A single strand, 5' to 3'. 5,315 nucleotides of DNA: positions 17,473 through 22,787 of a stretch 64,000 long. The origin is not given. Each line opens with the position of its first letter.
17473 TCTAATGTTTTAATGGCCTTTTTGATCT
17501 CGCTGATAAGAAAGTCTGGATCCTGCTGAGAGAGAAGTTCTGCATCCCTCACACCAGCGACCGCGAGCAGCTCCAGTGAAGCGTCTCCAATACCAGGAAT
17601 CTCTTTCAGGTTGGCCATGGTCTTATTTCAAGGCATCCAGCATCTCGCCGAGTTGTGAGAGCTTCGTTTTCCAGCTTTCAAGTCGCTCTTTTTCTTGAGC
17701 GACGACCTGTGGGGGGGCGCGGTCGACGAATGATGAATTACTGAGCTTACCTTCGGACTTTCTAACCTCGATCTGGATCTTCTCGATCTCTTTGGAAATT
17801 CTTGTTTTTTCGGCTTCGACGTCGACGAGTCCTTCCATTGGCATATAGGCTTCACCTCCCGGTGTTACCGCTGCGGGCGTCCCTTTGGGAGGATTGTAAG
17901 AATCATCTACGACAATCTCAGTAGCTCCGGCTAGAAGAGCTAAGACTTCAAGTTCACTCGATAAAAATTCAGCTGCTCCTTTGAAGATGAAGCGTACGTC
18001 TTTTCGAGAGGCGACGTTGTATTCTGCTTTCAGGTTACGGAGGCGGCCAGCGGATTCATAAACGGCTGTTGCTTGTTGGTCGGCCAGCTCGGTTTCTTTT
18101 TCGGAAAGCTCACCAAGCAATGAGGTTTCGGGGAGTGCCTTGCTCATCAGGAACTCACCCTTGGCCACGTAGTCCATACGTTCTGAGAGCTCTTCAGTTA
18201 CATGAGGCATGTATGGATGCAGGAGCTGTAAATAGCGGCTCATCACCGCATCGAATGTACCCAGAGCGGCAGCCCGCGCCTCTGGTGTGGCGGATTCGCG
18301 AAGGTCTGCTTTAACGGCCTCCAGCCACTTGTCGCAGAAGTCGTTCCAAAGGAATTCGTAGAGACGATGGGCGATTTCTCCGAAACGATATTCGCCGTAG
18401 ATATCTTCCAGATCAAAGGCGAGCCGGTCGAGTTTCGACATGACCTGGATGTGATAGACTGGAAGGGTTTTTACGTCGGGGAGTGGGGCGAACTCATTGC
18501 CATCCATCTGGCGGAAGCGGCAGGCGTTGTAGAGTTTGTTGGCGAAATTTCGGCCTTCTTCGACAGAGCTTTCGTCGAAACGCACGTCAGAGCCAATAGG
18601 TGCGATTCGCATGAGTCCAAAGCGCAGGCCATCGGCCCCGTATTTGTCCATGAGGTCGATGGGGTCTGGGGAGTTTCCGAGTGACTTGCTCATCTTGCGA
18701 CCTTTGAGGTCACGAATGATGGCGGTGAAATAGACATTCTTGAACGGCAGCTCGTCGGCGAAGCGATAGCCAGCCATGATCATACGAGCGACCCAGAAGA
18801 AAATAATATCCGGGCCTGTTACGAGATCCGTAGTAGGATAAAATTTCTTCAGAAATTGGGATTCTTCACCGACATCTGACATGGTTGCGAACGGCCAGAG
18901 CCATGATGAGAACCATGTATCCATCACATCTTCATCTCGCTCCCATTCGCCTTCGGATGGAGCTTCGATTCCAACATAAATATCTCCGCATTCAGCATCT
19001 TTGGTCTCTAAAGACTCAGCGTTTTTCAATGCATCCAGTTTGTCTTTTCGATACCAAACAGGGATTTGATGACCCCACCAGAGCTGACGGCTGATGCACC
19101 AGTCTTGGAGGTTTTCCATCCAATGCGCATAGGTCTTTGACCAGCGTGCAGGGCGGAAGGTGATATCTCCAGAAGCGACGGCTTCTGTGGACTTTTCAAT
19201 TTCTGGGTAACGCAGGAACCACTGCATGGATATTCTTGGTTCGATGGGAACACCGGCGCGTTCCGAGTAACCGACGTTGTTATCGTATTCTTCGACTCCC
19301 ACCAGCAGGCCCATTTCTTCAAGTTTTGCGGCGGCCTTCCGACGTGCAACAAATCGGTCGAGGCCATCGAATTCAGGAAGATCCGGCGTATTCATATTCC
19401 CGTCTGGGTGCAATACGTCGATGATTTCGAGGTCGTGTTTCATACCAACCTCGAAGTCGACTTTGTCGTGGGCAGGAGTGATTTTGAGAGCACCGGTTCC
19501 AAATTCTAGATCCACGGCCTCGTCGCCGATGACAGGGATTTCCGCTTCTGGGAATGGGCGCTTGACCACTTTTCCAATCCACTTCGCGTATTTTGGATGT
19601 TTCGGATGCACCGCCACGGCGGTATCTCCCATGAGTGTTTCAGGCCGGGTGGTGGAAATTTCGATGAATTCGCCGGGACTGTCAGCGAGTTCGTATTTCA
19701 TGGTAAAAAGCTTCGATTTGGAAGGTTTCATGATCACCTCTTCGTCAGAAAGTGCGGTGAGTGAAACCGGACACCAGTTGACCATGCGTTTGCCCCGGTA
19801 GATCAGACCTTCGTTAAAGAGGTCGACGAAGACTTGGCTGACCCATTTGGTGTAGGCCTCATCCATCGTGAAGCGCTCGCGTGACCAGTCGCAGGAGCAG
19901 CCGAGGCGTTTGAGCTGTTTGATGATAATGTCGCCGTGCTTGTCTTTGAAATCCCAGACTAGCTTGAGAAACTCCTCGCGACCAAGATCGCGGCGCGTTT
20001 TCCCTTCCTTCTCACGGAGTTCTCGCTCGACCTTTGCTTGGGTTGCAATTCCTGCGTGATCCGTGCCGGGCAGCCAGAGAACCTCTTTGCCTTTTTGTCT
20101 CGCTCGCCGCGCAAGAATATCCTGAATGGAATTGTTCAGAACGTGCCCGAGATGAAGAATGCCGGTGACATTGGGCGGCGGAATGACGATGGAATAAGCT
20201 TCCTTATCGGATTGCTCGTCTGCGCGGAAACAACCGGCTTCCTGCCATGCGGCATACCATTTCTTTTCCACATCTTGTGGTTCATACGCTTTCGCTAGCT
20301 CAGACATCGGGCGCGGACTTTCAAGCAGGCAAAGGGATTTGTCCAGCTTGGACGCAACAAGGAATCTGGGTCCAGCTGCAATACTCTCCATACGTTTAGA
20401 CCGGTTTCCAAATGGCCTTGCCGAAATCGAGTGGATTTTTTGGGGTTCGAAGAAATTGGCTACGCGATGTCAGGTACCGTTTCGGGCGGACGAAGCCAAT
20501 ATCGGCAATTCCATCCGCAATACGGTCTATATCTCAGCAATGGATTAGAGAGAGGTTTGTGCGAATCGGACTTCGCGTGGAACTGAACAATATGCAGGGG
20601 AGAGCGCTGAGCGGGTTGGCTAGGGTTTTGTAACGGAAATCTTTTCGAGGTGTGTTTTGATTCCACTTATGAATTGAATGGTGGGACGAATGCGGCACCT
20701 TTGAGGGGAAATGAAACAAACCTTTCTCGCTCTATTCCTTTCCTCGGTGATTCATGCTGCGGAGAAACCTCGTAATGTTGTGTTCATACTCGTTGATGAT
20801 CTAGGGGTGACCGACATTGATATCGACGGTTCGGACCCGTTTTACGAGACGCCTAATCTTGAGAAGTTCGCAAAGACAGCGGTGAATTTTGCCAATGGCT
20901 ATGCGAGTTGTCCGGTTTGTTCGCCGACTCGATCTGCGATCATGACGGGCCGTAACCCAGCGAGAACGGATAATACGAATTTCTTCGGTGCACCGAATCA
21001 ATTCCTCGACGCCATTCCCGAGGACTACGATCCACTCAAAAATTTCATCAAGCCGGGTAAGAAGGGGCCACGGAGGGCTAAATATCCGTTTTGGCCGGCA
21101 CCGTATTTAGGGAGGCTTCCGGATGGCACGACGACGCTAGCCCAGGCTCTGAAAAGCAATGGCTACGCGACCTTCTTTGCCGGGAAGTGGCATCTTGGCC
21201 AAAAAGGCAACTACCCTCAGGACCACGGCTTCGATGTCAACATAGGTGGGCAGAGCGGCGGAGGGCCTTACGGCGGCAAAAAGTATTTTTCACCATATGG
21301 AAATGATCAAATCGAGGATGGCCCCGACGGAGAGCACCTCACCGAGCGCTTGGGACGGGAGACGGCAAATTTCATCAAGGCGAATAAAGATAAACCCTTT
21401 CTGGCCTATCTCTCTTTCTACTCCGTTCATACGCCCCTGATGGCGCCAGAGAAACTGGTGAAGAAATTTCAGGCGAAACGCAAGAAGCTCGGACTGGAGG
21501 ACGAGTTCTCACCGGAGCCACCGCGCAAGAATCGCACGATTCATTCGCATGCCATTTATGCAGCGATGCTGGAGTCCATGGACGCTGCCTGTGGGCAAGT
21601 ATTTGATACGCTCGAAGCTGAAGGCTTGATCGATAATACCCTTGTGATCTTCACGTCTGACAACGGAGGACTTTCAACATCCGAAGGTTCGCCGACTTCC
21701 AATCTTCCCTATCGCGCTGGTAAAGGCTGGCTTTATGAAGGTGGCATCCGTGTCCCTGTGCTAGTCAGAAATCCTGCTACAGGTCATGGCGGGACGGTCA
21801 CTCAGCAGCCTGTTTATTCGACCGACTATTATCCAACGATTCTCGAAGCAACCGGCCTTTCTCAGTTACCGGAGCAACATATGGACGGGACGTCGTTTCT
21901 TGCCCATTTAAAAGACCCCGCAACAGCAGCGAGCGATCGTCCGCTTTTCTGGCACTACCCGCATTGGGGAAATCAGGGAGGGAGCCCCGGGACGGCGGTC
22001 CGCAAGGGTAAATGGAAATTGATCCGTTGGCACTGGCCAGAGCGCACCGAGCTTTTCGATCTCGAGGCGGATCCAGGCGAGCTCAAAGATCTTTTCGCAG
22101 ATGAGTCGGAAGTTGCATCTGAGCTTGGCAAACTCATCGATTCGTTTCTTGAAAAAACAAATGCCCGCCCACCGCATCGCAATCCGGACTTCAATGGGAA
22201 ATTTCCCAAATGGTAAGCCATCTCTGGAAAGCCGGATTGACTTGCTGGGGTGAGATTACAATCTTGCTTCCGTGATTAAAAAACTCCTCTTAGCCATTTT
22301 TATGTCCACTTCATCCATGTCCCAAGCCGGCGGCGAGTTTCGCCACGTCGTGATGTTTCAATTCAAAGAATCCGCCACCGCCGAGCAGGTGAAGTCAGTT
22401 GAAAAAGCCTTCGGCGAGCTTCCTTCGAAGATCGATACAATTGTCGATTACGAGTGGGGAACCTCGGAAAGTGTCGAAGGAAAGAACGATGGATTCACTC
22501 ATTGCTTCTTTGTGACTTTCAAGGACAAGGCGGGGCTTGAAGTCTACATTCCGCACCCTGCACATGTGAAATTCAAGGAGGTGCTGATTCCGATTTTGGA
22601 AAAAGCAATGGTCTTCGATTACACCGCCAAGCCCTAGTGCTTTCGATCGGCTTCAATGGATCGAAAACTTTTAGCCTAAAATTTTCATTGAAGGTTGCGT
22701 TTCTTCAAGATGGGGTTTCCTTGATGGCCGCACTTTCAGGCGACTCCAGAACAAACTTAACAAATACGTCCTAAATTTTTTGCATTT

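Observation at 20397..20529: MITE-like element present twice, 39 kb apart, with terminal inverted repeats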

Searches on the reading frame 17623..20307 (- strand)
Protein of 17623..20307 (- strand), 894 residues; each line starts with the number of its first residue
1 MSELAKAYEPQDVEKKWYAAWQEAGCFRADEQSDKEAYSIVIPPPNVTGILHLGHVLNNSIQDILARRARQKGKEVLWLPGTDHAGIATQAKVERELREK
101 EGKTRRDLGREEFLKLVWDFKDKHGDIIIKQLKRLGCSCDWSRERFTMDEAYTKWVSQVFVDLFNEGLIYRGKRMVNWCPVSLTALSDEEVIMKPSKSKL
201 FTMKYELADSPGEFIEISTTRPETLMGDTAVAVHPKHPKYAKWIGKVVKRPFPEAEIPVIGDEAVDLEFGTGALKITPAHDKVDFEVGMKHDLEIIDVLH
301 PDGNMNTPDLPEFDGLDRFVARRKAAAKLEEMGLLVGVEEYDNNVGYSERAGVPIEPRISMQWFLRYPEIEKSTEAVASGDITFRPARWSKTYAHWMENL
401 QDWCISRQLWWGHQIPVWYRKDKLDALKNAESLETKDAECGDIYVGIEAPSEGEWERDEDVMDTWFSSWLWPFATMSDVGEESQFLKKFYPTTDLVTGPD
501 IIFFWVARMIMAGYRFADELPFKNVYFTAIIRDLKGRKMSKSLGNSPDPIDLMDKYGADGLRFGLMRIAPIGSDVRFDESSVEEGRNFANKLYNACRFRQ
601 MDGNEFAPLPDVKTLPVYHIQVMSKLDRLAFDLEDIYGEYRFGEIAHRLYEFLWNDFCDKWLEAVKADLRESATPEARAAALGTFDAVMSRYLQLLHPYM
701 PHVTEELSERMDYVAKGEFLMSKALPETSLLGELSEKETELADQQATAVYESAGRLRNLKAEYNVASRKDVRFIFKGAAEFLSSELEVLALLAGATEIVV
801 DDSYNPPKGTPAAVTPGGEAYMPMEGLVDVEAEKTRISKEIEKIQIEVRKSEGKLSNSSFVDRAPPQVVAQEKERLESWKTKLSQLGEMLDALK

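Call 23: find_homologous_proteins(query=window:17623-20307:-, max_evalue=1e-100)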
Query window:17623-20307:- (894 aa): 8000 proteins with E <= 1e-100 among 8000 candidates; the best 120 are listed.
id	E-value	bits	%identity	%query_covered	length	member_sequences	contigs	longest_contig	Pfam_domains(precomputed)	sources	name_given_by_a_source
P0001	0.0e+0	1884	89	100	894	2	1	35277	PF09334.18,PF08264.20,PF13603.13,PF00133.29,PF10458.15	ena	-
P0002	0.0e+0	1858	88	100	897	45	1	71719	PF09334.18,PF08264.20,PF13603.13,PF00133.29,PF10458.15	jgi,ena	-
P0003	0.0e+0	1853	88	100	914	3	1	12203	PF09334.18,PF08264.20,PF13603.13,PF00133.29,PF10458.15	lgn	-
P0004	0.0e+0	1839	87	100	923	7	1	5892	PF09334.18,PF08264.20,PF13603.13,PF00133.29,PF10458.15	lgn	-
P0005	0.0e+0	1836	87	100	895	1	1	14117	PF09334.18,PF08264.20,PF13603.13,PF00133.29,PF10458.15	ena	-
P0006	0.0e+0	1820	87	100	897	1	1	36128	PF09334.18,PF08264.20,PF13603.13,PF00133.29,PF10458.15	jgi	-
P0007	0.0e+0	1819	87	100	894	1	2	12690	PF09334.18,PF08264.20,PF13603.13,PF00133.29,PF10458.15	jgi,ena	-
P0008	0.0e+0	1818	86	100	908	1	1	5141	PF09334.18,PF08264.20,PF13603.13,PF00133.29,PF10458.15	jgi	jgi:valyl-tRNA synthetase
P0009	0.0e+0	1817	87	100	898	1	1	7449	PF09334.18,PF08264.20,PF13603.13,PF00133.29,PF10458.15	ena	-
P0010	0.0e+0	1817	87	100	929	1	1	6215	PF09334.18,PF08264.20,PF13603.13,PF00133.29,PF10458.15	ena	-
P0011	0.0e+0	1817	87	100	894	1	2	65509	PF09334.18,PF08264.20,PF13603.13,PF00133.29,PF10458.15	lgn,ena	-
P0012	0.0e+0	1816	87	100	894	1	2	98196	PF09334.18,PF08264.20,PF13603.13,PF00133.29,PF10458.15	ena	-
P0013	0.0e+0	1816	86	100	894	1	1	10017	PF09334.18,PF08264.20,PF13603.13,PF00133.29,PF10458.15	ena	-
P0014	0.0e+0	1816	86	100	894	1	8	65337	PF09334.18,PF08264.20,PF13603.13,PF00133.29,PF10458.15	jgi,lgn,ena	-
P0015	0.0e+0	1816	87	100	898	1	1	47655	PF09334.18,PF08264.20,PF13603.13,PF00133.29,PF10458.15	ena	-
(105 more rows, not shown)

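Call 24: find_encoding_contigs(protein=P0001, flank=10000, max_places=4)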
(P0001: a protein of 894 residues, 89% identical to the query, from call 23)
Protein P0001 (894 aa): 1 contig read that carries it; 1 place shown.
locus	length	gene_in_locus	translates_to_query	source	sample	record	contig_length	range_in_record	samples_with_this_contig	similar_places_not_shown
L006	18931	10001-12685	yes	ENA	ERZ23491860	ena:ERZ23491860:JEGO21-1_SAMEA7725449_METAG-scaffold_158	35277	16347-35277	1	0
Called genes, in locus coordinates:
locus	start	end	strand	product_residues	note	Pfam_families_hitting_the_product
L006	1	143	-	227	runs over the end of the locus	-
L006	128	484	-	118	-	-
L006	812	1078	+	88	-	PF04014:MazE_antitoxin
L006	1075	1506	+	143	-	PF01850:PIN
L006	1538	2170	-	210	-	PF14715:FixP_N, PF13442:Cytochrome_CBB3 (weak)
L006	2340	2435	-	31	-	-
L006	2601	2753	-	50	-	-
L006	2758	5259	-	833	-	PF00115:COX1, PF02433:FixO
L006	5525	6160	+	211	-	PF13649:Methyltransf_25 (weak), PF13847:Methyltransf_31 (weak)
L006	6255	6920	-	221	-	PF00881:Nitroreductase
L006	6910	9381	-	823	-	PF04453:LptD (faint)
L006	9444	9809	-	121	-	PF07876:Dabb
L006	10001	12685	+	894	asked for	PF00133:tRNA-synt_1, PF09334:tRNA-synt_1g, PF13603:tRNA-synt_1_2 (weak), PF09334:tRNA-synt_1g (weak), PF08264:Anticodon_1, PF10458:Val_tRNA-synt_C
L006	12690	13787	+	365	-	PF14229:DUF4332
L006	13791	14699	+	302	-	PF13098:Thioredoxin_2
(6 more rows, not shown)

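Call 25: find_encoding_contigs(protein=P0002, flank=10000, max_places=4)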
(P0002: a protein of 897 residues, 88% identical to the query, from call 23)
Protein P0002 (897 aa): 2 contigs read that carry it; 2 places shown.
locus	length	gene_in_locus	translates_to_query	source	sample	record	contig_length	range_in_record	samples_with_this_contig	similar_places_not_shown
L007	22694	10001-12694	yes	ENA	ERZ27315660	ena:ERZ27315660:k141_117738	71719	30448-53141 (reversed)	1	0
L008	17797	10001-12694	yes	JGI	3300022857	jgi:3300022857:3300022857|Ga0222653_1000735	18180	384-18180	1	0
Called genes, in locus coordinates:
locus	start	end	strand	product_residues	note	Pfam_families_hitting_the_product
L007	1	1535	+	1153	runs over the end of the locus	PF13385:Laminin_G_3, PF13442:Cytochrome_CBB3 (weak), PF20601:DUF6797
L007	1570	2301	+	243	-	-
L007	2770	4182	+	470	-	PF07586:HXXSHH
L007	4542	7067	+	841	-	PF07637:PSD5 (weak), PF07631:PSD4, PF07627:PSCyt3, PF07624:PSD2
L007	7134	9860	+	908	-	PF07637:PSD5, PF07631:PSD4, PF07627:PSCyt3, PF07624:PSD2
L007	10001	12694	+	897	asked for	PF00133:tRNA-synt_1, PF09334:tRNA-synt_1g, PF13603:tRNA-synt_1_2 (weak), PF09334:tRNA-synt_1g (weak), PF08264:Anticodon_1, PF10458:Val_tRNA-synt_C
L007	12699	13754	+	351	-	PF14229:DUF4332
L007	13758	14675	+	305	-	PF13098:Thioredoxin_2, PF13899:Thioredoxin_7 (weak)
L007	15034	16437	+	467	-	-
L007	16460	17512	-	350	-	PF00154:RecA_N, PF06745:ATPase (weak), PF08423:Rad51, PF27531:MT3502_N (weak), PF21096:RecA_C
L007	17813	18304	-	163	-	PF00578:AhpC-TSA, PF08534:Redoxin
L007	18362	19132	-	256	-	PF00849:PseudoU_synth_2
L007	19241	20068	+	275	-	PF03976:PPK2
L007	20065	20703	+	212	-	-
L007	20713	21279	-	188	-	-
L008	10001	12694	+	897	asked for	PF00133:tRNA-synt_1, PF09334:tRNA-synt_1g, PF13603:tRNA-synt_1_2 (weak), PF09334:tRNA-synt_1g (weak), PF08264:Anticodon_1, PF10458:Val_tRNA-synt_C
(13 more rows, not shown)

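Call 26: find_encoding_contigs(protein=P0003, flank=10000, max_places=4)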
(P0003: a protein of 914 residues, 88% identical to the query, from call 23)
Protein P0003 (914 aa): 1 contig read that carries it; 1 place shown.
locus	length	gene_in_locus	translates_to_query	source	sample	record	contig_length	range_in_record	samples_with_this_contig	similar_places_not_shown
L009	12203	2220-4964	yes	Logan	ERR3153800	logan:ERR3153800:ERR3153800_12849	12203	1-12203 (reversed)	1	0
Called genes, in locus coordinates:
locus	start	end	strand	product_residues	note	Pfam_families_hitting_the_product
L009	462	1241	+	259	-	PF07589:PEP_exosort_dom (faint)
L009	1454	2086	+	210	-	PF07589:PEP_exosort_dom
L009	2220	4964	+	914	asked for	PF00133:tRNA-synt_1, PF09334:tRNA-synt_1g, PF13603:tRNA-synt_1_2 (weak), PF09334:tRNA-synt_1g (weak), PF08264:Anticodon_1, PF10458:Val_tRNA-synt_C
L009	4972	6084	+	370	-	PF14229:DUF4332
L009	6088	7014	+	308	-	PF13098:Thioredoxin_2, PF13899:Thioredoxin_7 (weak)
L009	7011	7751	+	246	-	-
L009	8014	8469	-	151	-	PF00186:DHFR_1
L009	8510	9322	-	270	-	PF00303:Thymidylat_synt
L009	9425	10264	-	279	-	PF02811:PHP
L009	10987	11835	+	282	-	-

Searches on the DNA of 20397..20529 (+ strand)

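Call 36: search_dna_similar(query=window:20397-20529:+, collection=plasmids, mode=distant, max_evalue=0.01)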
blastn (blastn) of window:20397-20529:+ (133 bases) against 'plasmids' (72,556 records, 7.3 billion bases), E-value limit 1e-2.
No match.

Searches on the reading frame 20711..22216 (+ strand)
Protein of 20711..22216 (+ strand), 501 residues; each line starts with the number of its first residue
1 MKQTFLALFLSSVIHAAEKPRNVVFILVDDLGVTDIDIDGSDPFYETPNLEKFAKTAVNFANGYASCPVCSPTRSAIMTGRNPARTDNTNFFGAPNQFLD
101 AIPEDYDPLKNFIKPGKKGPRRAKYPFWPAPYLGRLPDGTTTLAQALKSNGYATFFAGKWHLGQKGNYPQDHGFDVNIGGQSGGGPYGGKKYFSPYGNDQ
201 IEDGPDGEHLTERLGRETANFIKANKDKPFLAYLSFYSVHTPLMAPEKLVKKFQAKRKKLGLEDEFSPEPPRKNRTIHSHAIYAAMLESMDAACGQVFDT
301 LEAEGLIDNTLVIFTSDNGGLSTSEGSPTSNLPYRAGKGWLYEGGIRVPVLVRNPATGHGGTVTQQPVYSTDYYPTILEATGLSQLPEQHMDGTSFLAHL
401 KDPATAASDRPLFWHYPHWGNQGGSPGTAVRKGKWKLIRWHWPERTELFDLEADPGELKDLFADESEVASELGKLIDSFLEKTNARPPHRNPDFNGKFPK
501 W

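Call 42: search_protein_families(library=pfam, proteins=[window:20711-22216:+], max_evalue=0.00001)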
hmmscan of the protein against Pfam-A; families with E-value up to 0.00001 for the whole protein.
window:20711-22216:+ (501 aa): 3 families
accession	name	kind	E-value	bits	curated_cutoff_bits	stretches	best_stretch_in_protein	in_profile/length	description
PF00884.28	Sulfatase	-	4.6e-54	184.2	25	1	21-382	1-300/301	Sulfatase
PF16347.10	SGSH_C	-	5.3e-19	69.3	29.3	1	338-469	8-141/154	N-sulphoglucosamine sulphohydrolase, C-terminal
PF01663.27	Phosphodiest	-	6.3e-07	29.7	23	0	283-324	184-225/342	Type I phosphodiesterase / nucleotide pyrophosphatase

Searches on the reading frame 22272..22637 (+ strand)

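Call 42: search_protein_families(library=pfam, proteins=[window:22272-22637:+], max_evalue=0.00001)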
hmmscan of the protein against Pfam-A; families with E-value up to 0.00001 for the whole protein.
window:22272-22637:+ (121 aa): 1 family
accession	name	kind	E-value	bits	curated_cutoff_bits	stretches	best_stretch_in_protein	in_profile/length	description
PF07876.18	Dabb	-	5.4e-27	94.7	25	1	24-118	2-95/96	Stress responsive A/B Barrel Domain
